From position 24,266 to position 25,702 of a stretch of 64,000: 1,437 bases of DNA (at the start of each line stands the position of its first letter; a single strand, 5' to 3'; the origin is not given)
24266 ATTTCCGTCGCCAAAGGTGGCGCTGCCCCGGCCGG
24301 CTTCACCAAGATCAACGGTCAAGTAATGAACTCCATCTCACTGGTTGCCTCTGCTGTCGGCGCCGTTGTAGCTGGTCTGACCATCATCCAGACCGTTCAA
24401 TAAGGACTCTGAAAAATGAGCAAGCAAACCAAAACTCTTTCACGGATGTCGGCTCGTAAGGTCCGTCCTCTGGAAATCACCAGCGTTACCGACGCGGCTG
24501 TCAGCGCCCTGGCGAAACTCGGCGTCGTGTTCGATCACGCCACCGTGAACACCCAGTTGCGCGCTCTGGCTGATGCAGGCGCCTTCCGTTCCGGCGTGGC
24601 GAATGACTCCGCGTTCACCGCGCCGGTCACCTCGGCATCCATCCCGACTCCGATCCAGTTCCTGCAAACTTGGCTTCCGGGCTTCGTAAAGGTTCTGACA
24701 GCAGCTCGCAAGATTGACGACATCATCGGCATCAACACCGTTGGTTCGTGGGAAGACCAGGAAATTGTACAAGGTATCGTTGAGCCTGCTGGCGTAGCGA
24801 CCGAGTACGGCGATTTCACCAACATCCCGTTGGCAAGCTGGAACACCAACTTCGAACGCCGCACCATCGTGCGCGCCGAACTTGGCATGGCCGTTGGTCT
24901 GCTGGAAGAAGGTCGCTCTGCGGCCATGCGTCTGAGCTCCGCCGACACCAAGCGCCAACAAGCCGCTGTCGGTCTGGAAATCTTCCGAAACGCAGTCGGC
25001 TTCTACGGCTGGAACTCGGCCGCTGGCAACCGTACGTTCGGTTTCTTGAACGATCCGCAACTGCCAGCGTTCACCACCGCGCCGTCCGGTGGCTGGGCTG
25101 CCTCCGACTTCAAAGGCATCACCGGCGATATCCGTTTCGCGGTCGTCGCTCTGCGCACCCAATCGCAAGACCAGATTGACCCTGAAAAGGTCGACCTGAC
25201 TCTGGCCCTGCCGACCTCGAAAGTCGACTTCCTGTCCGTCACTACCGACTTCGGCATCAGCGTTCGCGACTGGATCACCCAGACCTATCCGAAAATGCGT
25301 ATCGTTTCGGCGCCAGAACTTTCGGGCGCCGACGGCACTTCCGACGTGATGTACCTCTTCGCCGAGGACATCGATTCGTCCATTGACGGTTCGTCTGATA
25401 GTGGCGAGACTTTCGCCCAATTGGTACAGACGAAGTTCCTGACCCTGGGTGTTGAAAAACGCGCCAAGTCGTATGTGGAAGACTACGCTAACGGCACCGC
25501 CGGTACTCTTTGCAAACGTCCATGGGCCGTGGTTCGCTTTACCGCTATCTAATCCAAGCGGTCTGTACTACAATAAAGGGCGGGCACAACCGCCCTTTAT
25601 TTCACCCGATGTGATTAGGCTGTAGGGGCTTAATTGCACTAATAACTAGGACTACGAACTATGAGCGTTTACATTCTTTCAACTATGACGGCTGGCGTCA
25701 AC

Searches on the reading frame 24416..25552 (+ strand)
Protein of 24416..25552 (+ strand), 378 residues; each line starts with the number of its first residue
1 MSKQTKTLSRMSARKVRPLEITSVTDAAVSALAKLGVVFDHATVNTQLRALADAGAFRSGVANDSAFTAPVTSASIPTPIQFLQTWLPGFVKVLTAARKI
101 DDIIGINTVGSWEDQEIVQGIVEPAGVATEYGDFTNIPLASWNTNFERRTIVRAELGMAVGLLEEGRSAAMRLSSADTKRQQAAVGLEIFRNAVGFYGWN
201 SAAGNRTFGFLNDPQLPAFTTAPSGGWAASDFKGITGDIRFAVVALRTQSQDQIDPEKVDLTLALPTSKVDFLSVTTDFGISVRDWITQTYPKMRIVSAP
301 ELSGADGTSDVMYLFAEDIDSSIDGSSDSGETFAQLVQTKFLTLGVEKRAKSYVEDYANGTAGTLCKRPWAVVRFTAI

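Call 17: search_protein_families(library=pfam, proteins=[window:24416-25552:+], max_evalue=0.01)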
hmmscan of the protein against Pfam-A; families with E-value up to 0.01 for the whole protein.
window:24416-25552:+ (378 aa): 1 family
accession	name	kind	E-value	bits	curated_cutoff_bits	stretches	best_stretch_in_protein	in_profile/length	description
PF09950.15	Major_capside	-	2.8e-06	27.3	26.8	1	135-316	11-200/251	Major capsid protein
